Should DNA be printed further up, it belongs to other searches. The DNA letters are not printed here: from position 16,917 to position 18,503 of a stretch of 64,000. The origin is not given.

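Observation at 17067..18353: Response regulator with a class III nucleotide cyclase as an extra output domain (REC - LuxR-like HTH - CHD)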

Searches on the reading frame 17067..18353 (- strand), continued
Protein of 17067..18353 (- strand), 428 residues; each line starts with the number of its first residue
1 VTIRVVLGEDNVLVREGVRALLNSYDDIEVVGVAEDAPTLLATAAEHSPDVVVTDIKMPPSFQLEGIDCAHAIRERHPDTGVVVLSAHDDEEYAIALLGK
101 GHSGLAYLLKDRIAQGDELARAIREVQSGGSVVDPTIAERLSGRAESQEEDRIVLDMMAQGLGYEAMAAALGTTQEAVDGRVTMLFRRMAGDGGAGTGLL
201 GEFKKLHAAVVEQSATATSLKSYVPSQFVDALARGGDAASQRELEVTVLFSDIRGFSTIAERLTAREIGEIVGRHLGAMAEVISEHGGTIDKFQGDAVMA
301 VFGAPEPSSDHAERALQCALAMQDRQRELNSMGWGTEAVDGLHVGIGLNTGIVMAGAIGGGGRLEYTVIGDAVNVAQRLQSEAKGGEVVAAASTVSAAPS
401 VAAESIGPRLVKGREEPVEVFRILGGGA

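Call 7: find_homologous_proteins(query=window:17067-18353:-)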
Query window:17067-18353:- (428 aa): 7654 proteins with E <= 0.001 among 8000 candidates; the best 120 are listed.
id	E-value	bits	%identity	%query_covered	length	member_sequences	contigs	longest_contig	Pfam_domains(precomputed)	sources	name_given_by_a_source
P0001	3.9e-258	874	96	100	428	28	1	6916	PF00211.26,PF00072.31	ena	-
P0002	2.6e-252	855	94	99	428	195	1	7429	PF00211.26,PF00072.31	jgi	jgi:class 3 adenylate cyclase/DNA-binding NarL/FixJ family response regulator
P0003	1.5e-244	829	92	100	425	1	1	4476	PF00211.26,PF00072.31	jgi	jgi:class 3 adenylate cyclase/DNA-binding NarL/FixJ family response regulator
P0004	2.8e-240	815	90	100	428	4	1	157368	PF00211.26,PF00072.31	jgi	jgi:class 3 adenylate cyclase/DNA-binding NarL/FixJ family response regulator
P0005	4.1e-239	811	89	100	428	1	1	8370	PF00211.26,PF00072.31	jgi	jgi:class 3 adenylate cyclase/DNA-binding NarL/FixJ family response regulator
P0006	9.5e-239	810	89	100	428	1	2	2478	PF00211.26,PF00072.31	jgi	jgi:class 3 adenylate cyclase/DNA-binding NarL/FixJ family response regulator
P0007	3.3e-238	808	89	100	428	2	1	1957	PF00211.26,PF00072.31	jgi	jgi:adenylate cyclase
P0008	5.7e-238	808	90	99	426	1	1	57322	PF00211.26,PF00072.31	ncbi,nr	ncbi:MAG TPA: adenylate/guanylate cyclase domain-containing protein [Actinomycetota bacterium]|nr:ad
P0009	5.2e-237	804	88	99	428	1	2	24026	PF00211.26,PF00072.31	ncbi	-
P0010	3.2e-236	802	89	99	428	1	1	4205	PF00211.26,PF00072.31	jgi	jgi:adenylate cyclase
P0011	4.1e-236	802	88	99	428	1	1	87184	PF00211.26,PF00072.31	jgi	jgi:class 3 adenylate cyclase/DNA-binding NarL/FixJ family response regulator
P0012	4.2e-236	802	89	99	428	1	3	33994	PF00211.26,PF00072.31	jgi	jgi:adenylate cyclase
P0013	1.7e-235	799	89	99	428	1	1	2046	PF00211.26,PF00072.31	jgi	jgi:adenylate cyclase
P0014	2.2e-235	799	88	99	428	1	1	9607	PF00211.26,PF00072.31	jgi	jgi:adenylate cyclase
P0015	9.4e-234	794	88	100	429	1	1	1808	PF00211.26,PF00072.31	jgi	jgi:adenylate cyclase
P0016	1.5e-233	793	88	99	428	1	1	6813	PF00211.26,PF00072.31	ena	-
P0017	2.8e-233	792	88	99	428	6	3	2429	PF00211.26,PF00072.31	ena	-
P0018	4.5e-233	792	86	100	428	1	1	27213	PF00211.26,PF00072.31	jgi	-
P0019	4.8e-233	791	88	99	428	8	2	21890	PF00211.26,PF00072.31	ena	-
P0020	8.6e-233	791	87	99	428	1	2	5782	PF00211.26,PF00072.31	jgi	jgi:class 3 adenylate cyclase/CheY-like chemotaxis protein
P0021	1.3e-232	790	88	99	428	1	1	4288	PF00211.26,PF00072.31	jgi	jgi:class 3 adenylate cyclase/DNA-binding LytR/AlgR family response regulator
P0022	2.3e-232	789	88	99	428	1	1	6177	PF00211.26,PF00072.31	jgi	jgi:adenylate cyclase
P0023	4.0e-232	788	88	99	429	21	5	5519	PF00211.26,PF00072.31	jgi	jgi:class 3 adenylate cyclase/DNA-binding NarL/FixJ family response regulator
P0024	5.2e-232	788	87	100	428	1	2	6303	PF00211.26,PF00072.31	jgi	jgi:adenylate cyclase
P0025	8.3e-232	787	88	100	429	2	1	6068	PF00211.26,PF00072.31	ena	-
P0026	1.5e-230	783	88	99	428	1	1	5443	PF00211.26,PF00072.31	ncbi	ncbi:MAG TPA: adenylate/guanylate cyclase domain-containing protein [Actinomycetota bacterium]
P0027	1.6e-230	783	87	99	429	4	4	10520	PF00211.26,PF00072.31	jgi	jgi:adenylate cyclase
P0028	6.0e-229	778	87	99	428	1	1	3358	PF00211.26,PF00072.31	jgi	jgi:class 3 adenylate cyclase/DNA-binding NarL/FixJ family response regulator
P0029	7.1e-229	778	87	99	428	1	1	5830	PF00211.26,PF00072.31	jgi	jgi:adenylate cyclase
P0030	5.9e-228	775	87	100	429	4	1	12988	PF00211.26,PF00072.31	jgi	jgi:adenylate cyclase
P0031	6.0e-228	775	87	99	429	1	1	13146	PF00211.26,PF00072.31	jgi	jgi:class 3 adenylate cyclase/DNA-binding NarL/FixJ family response regulator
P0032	1.5e-226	770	86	99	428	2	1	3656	PF00211.26,PF00072.31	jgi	jgi:adenylate cyclase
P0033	2.5e-216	736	91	88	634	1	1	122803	PF00211.26,PF00072.31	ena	-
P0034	1.2e-215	734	81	99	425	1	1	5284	PF00211.26,PF00072.31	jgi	jgi:class 3 adenylate cyclase/DNA-binding NarL/FixJ family response regulator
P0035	7.9e-215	731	87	93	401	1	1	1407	PF00211.26,PF00072.31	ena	-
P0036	2.7e-209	713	81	99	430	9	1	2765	PF00211.26,PF00072.31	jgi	jgi:class 3 adenylate cyclase/DNA-binding NarL/FixJ family response regulator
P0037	3.0e-209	713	80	99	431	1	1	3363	PF00211.26,PF00072.31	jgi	jgi:class 3 adenylate cyclase/DNA-binding NarL/FixJ family response regulator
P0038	9.3e-209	711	80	99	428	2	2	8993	PF00211.26,PF00072.31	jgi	jgi:class 3 adenylate cyclase/DNA-binding NarL/FixJ family response regulator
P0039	4.4e-208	709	80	99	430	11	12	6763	PF00211.26,PF00072.31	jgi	jgi:class 3 adenylate cyclase/DNA-binding NarL/FixJ family response regulator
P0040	8.7e-208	708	81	99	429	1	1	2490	PF00211.26,PF00072.31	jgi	jgi:adenylate cyclase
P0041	1.5e-207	707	80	99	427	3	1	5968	PF00211.26,PF00072.31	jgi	jgi:class 3 adenylate cyclase/DNA-binding NarL/FixJ family response regulator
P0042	1.6e-207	707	79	99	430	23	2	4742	PF00211.26,PF00072.31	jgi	jgi:class 3 adenylate cyclase/DNA-binding NarL/FixJ family response regulator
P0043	3.9e-207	706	79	99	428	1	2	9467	PF00211.26,PF00072.31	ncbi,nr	ncbi:MAG: response regulator [Actinobacteria bacterium]|nr:response regulator [Actinomycetota bacter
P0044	9.2e-207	705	80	99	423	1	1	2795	PF00211.26,PF00072.31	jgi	jgi:adenylate cyclase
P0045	1.1e-206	705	79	99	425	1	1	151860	PF00211.26,PF00072.31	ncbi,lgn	-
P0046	1.4e-206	704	87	89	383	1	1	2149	PF00211.26,PF00072.31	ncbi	ncbi:MAG: adenylate/guanylate cyclase domain-containing protein, partial [Gemmatimonadota bacterium]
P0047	6.7e-206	702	79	99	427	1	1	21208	PF00211.26,PF00072.31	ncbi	ncbi:MAG: adenylate/guanylate cyclase domain-containing protein [Actinomycetota bacterium]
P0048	1.4e-205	701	79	99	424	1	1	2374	PF00211.26,PF00072.31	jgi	jgi:adenylate cyclase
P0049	1.7e-205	701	79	99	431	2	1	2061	PF00211.26,PF00072.31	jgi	-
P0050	2.3e-205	700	78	99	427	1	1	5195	PF00211.26,PF00072.31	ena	-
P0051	3.2e-205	700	79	99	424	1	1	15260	PF00211.26,PF00072.31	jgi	jgi:adenylate cyclase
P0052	4.4e-205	699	77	100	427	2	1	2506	PF00211.26,PF00072.31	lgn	-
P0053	5.1e-205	699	78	100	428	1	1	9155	PF00211.26,PF00072.31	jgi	jgi:class 3 adenylate cyclase/DNA-binding NarL/FixJ family response regulator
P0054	7.3e-205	699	79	99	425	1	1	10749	PF00211.26,PF00072.31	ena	-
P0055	7.6e-205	699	78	99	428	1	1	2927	PF00211.26,PF00072.31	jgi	jgi:class 3 adenylate cyclase/DNA-binding NarL/FixJ family response regulator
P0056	1.1e-204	698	79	99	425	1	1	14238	PF00211.26,PF00072.31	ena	-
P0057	1.1e-204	698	78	99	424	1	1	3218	PF00211.26,PF00072.31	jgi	jgi:class 3 adenylate cyclase/ActR/RegA family two-component response regulator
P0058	1.4e-204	698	77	100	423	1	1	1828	PF00211.26,PF00072.31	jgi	-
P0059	1.6e-204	698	77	99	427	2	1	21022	PF00211.26,PF00072.31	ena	-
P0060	2.2e-204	697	80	99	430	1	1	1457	PF00211.26,PF00072.31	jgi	jgi:class 3 adenylate cyclase/DNA-binding NarL/FixJ family response regulator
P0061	3.6e-204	696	79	99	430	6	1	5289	PF00211.26,PF00072.31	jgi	jgi:class 3 adenylate cyclase/DNA-binding NarL/FixJ family response regulator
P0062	6.0e-204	696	78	99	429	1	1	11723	PF00211.26,PF00072.31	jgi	jgi:class 3 adenylate cyclase/CheY-like chemotaxis protein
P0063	6.2e-204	696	78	99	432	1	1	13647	PF00211.26,PF00072.31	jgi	jgi:class 3 adenylate cyclase/ActR/RegA family two-component response regulator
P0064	6.3e-204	696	79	99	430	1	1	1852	PF00211.26,PF00072.31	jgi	jgi:class 3 adenylate cyclase/DNA-binding NarL/FixJ family response regulator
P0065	6.8e-204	695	79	99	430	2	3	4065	PF00211.26,PF00072.31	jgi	jgi:adenylate cyclase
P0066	7.0e-204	695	78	100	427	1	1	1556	PF00211.26,PF00072.31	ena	-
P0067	8.3e-204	695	79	99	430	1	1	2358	PF00211.26,PF00072.31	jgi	jgi:class 3 adenylate cyclase/DNA-binding NarL/FixJ family response regulator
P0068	9.5e-204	695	78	99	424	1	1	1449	PF00211.26,PF00072.31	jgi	jgi:class 3 adenylate cyclase/DNA-binding NarL/FixJ family response regulator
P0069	1.0e-203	695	78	99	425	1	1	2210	PF00211.26,PF00072.31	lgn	-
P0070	1.1e-203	695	77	99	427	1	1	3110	PF00211.26,PF00072.31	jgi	jgi:class 3 adenylate cyclase/DNA-binding NarL/FixJ family response regulator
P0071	1.2e-203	695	78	100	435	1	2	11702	PF00211.26,PF00072.31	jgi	jgi:class 3 adenylate cyclase/CheY-like chemotaxis protein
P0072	1.2e-203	695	79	99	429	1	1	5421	PF00211.26,PF00072.31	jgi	jgi:class 3 adenylate cyclase/CheY-like chemotaxis protein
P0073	1.5e-203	694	79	99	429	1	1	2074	PF00211.26,PF00072.31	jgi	jgi:adenylate cyclase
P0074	2.2e-203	694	65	95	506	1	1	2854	PF00211.26,PF00072.31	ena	-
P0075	2.4e-203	694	76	99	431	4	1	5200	PF00211.26,PF00072.31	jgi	jgi:adenylate cyclase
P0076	2.4e-203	694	78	99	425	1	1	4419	PF00211.26,PF00072.31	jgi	jgi:class 3 adenylate cyclase/FixJ family two-component response regulator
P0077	2.7e-203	693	78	99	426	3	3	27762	PF00211.26,PF00072.31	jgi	jgi:class 3 adenylate cyclase/DNA-binding NarL/FixJ family response regulator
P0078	2.8e-203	693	78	99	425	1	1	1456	PF00211.26,PF00072.31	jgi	-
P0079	3.0e-203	693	79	99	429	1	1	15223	PF00211.26,PF00072.31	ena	-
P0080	3.1e-203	693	78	99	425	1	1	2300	PF00211.26,PF00072.31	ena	-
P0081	3.3e-203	693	78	100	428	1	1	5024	PF00211.26,PF00072.31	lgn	-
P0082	3.5e-203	693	78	99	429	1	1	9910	PF00211.26,PF00072.31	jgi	jgi:adenylate cyclase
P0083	3.8e-203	693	79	99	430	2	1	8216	PF00211.26,PF00072.31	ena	-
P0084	4.3e-203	693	78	100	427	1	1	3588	PF00211.26,PF00072.31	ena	-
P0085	5.5e-203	692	79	99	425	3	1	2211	PF00211.26,PF00072.31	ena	-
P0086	5.8e-203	692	78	99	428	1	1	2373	PF00211.26,PF00072.31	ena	-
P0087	6.1e-203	692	78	99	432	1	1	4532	PF00211.26,PF00072.31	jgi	jgi:class 3 adenylate cyclase/ActR/RegA family two-component response regulator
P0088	6.1e-203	692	78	100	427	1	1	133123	PF00211.26,PF00072.31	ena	-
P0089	6.8e-203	692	78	99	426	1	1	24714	PF00211.26,PF00072.31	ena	-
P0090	7.2e-203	692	77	100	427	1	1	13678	PF00211.26,PF00072.31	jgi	jgi:adenylate cyclase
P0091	7.7e-203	692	79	99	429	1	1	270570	PF00211.26,PF00072.31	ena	-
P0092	1.0e-202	692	77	100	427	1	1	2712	PF00211.26,PF00072.31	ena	-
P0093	1.3e-202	691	77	100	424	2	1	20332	PF00211.26,PF00072.31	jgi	jgi:class 3 adenylate cyclase/DNA-binding NarL/FixJ family response regulator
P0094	2.2e-202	690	78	100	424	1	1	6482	PF00211.26,PF00072.31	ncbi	-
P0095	2.6e-202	690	77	100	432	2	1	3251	PF00211.26,PF00072.31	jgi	jgi:adenylate cyclase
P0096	3.2e-202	690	78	99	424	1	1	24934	PF00211.26,PF00072.31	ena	-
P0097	3.6e-202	690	77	99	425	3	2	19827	PF00211.26,PF00072.31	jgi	jgi:class 3 adenylate cyclase/DNA-binding NarL/FixJ family response regulator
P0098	4.3e-202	690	77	100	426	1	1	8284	PF00211.26,PF00072.31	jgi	jgi:class 3 adenylate cyclase/DNA-binding NarL/FixJ family response regulator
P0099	4.4e-202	690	78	99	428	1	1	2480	PF00211.26,PF00072.31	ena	-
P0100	4.6e-202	689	78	99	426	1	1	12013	PF00211.26,PF00072.31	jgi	jgi:class 3 adenylate cyclase/DNA-binding NarL/FixJ family response regulator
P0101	4.6e-202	689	77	100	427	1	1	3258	PF00211.26,PF00072.31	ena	-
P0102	6.4e-202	689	78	99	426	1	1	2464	PF00211.26,PF00072.31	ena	-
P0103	7.2e-202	689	77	99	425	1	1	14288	PF00211.26,PF00072.31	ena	-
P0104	7.4e-202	689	77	100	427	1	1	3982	PF00211.26,PF00072.31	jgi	jgi:adenylate cyclase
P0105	7.6e-202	689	77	99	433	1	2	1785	PF00211.26,PF00072.31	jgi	jgi:class 3 adenylate cyclase/FixJ family two-component response regulator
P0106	1.4e-201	688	77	100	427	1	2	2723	PF00211.26,PF00072.31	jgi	jgi:adenylate cyclase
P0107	2.2e-201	687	77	99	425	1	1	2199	PF00211.26,PF00072.31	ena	-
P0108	2.2e-201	687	77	100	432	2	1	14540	PF00211.26,PF00072.31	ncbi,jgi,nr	ncbi:MAG TPA: adenylate/guanylate cyclase domain-containing protein [Actinomycetota bacterium]|jgi:c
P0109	2.2e-201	687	77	100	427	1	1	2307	PF00211.26,PF00072.31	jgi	jgi:adenylate cyclase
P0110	3.2e-201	687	79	99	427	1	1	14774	PF00211.26,PF00072.31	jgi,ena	-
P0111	3.4e-201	687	78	99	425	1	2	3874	PF00211.26,PF00072.31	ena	-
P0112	3.6e-201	686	76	100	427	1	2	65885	PF00211.26,PF00072.31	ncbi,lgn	-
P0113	4.4e-201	686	77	100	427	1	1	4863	PF00211.26,PF00072.31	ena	-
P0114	4.8e-201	686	78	99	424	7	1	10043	PF00211.26,PF00072.31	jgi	jgi:class 3 adenylate cyclase/DNA-binding NarL/FixJ family response regulator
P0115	7.8e-201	685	76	100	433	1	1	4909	PF00211.26,PF00072.31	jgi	jgi:class 3 adenylate cyclase/DNA-binding NarL/FixJ family response regulator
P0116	8.2e-201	685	77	99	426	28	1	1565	PF00211.26,PF00072.31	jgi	jgi:class 3 adenylate cyclase/FixJ family two-component response regulator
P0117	8.4e-201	685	77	99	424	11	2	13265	PF00211.26,PF00072.31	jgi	-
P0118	1.4e-200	685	77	100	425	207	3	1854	PF00211.26,PF00072.31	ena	-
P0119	1.7e-200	684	77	99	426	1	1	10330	PF00211.26,PF00072.31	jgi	jgi:class 3 adenylate cyclase/DNA-binding NarL/FixJ family response regulator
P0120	1.7e-200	684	77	99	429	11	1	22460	PF00211.26,PF00072.31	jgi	jgi:adenylate cyclase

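Call 10: find_encoding_contigs(protein=P0004, flank=8000, max_places=3)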
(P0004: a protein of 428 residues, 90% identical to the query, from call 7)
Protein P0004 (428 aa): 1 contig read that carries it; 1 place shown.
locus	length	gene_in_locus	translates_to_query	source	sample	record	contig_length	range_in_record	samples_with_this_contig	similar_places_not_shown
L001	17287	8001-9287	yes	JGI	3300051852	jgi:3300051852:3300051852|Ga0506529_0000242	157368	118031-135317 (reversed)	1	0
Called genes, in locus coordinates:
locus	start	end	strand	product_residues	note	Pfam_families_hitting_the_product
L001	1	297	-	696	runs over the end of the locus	PF07730:HisKA_3, PF02518:HATPase_c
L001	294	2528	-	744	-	PF07730:HisKA_3, PF02518:HATPase_c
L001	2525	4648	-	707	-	PF07730:HisKA_3, PF02518:HATPase_c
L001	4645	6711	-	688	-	PF07730:HisKA_3, PF02518:HATPase_c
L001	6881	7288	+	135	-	PF00582:Usp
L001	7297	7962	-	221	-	PF00072:Response_reg, PF00196:GerE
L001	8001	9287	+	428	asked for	PF00072:Response_reg, PF00211:Guanylate_cyc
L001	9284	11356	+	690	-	PF07730:HisKA_3, PF02518:HATPase_c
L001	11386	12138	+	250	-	-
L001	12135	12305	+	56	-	-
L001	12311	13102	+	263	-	PF10027:DUF2269 (weak), PF13473:Cupredoxin_1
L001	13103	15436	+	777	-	PF00582:Usp, PF00355:Rieske, PF07992:Pyr_redox_2, PF00070:Pyr_redox, PF14759:Reductase_C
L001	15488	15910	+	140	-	PF00027:cNMP_binding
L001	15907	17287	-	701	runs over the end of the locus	PF00582:Usp, PF01636:APH (faint), PF03109:ABC1, PF27536:UbiB_helical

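Call 11: find_encoding_contigs(protein=window:17067-18353:-, flank=8000, max_places=3)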
Protein window:17067-18353:- (428 aa): no gene with exactly this product is on record in the collection.

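Call 18: search_protein_representatives(protein=window:17067-18353:-)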
Query: 428 residues. Proteins with E-value up to 0.001 (for the whole library): 177089; up to 1e-10: 75207; up to 1e-30: 3592. The best 150 are listed.
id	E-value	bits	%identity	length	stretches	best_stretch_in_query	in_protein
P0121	1.0e-174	597.7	68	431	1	1-424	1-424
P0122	2.2e-123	428.7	63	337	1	3-331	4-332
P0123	3.0e-113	395.3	73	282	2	1-174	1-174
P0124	7.2e-113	394.1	73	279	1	1-278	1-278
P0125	2.6e-104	365.9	44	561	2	2-423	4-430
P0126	9.1e-102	357.5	67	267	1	158-424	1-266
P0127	2.0e-101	356.4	47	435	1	3-423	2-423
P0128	6.7e-95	334.9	47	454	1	3-424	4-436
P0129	7.3e-91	321.6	72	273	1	84-309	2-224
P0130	4.9e-90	318.9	72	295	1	7-239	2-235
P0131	1.3e-86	307.6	82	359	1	14-199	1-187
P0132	1.4e-83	297.7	52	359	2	3-142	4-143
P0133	1.0e-78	281.6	82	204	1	1-165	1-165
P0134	1.2e-78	281.5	67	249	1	52-274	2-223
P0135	4.1e-70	253.3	73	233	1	1-180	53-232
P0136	4.2e-70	253.3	54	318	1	181-423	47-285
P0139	1.2e-66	241.9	55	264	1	187-423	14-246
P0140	6.7e-65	236.2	53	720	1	181-423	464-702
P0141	1.5e-64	235.0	52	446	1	176-425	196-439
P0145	2.0e-60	221.4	50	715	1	182-427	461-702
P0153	3.0e-58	214.3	59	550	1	218-400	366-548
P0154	9.8e-58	212.6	51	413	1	200-423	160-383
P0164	1.7e-52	195.3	47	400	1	3-228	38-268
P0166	7.3e-52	193.2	39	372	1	34-383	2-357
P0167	9.6e-52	192.8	48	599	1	205-425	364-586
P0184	1.7e-46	175.6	51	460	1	3-211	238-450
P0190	7.7e-46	173.4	37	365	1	74-423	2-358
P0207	1.3e-43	166.0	41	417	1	188-421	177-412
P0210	2.7e-43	165.0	52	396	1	2-234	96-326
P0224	2.1e-42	162.1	42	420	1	188-423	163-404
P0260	2.3e-40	155.4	42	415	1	173-421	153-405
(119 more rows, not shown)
